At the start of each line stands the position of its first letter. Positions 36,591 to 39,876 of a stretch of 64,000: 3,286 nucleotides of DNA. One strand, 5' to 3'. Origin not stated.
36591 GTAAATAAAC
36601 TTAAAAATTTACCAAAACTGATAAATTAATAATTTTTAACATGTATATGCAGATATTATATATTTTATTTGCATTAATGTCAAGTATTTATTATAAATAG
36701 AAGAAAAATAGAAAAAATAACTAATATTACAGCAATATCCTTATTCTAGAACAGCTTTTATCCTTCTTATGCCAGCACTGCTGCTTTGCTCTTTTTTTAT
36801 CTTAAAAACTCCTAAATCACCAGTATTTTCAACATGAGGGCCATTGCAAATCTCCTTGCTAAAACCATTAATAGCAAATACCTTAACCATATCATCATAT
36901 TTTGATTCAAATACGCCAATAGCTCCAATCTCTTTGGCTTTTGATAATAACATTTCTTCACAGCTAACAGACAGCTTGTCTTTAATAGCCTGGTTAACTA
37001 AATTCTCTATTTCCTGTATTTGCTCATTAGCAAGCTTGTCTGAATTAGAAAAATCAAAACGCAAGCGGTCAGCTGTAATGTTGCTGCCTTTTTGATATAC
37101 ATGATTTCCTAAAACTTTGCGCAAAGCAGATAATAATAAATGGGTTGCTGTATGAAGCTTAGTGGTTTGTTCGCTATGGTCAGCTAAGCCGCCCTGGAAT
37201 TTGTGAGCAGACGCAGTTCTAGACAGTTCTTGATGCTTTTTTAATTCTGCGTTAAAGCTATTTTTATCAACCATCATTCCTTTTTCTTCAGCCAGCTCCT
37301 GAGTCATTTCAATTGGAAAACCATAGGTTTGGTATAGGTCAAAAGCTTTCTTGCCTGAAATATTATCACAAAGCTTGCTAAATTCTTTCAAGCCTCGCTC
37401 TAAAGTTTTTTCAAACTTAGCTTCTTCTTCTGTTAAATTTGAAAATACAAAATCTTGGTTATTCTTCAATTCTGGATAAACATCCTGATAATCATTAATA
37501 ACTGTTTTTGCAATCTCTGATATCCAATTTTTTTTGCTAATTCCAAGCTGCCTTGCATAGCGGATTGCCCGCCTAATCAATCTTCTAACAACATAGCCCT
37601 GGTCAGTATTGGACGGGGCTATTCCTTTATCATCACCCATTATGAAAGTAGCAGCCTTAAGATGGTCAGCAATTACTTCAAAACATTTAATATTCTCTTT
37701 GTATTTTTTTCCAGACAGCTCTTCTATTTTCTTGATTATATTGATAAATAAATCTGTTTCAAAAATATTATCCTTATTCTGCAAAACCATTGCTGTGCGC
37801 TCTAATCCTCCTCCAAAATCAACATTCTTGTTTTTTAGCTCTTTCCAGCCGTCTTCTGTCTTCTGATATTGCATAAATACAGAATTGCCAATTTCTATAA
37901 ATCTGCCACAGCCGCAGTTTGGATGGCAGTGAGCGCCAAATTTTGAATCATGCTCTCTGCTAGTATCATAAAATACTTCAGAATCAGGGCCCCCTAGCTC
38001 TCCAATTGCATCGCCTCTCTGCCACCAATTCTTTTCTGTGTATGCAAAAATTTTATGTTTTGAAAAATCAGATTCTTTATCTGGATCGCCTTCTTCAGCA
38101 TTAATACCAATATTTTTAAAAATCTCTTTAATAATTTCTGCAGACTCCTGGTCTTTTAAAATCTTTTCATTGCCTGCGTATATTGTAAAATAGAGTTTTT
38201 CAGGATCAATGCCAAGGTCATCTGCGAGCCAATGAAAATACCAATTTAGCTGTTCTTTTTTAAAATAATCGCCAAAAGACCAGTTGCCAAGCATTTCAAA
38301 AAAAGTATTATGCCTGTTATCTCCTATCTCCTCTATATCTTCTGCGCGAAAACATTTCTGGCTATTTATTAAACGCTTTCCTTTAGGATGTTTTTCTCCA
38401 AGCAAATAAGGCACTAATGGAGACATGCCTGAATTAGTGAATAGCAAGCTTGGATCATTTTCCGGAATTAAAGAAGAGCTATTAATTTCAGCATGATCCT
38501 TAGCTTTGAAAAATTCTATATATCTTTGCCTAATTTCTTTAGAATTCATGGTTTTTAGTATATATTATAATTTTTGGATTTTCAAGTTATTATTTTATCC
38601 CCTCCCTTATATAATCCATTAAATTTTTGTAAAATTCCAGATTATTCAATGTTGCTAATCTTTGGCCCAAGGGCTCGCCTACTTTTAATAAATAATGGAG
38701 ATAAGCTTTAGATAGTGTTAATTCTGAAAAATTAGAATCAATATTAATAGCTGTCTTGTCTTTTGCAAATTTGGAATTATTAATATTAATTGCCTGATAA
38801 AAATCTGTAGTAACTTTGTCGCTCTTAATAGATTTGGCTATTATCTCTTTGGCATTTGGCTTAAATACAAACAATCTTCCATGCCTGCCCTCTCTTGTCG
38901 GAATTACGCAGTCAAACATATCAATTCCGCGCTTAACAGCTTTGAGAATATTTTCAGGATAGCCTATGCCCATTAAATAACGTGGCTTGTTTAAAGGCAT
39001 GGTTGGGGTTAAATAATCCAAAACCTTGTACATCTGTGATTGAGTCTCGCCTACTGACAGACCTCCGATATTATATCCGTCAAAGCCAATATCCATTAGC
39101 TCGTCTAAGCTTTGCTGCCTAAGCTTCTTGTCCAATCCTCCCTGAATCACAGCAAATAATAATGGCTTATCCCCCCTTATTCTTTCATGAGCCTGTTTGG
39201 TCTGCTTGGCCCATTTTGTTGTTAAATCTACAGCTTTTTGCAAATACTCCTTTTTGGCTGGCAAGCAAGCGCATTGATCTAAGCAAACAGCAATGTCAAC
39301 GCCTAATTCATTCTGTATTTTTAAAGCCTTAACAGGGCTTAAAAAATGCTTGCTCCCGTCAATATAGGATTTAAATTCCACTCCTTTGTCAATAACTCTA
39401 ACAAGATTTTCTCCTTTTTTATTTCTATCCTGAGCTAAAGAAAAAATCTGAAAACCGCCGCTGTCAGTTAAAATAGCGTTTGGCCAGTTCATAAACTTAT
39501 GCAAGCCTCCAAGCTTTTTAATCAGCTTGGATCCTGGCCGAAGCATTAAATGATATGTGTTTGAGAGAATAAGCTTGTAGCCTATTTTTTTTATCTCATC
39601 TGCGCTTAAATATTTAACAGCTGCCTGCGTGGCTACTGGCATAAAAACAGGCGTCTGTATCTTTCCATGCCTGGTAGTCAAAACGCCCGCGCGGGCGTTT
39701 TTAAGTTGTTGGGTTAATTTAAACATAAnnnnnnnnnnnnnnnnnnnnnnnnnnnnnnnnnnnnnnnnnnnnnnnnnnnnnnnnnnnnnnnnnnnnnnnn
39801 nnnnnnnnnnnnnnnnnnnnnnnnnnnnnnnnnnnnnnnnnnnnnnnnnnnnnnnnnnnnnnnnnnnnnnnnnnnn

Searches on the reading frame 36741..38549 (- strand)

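Call 34: search_protein_families(library=pfam, max_evalue=0.0001, proteins=[window:36741-38549:-])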
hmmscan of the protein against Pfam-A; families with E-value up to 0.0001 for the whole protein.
window:36741-38549:- (602 aa): 2 families
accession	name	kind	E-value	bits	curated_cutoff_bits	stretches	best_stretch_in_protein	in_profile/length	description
PF01411.24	tRNA-synt_2c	-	1.5e-127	426.9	30.3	1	5-468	1-451/552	tRNA synthetases class II (A)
PF07973.19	tRNA_SAD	-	1e-13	51.4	24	1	556-597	2-43/44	Threonyl and Alanyl tRNA synthetase second additional domain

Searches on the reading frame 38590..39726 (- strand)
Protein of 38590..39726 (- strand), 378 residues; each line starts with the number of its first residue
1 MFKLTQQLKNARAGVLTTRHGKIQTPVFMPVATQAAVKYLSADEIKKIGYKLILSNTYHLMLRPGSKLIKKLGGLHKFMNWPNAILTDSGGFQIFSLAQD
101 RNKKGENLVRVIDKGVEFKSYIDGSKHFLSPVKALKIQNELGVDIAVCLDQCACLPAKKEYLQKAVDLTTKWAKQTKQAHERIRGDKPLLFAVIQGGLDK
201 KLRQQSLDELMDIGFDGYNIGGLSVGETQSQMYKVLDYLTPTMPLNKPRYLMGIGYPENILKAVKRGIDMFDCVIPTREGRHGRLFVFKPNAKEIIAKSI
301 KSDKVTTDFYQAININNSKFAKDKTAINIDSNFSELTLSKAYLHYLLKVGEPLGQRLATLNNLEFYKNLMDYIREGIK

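Call 35: search_protein_families(library=pfam, max_evalue=0.0001, proteins=[window:38590-39726:-])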
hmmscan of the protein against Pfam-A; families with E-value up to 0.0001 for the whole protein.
window:38590-39726:- (378 aa): 1 family
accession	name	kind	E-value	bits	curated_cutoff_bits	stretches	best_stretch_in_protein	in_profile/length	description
PF01702.25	TGT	-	9.9e-126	420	26.3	1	10-378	2-340/357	Queuine tRNA-ribosyltransferase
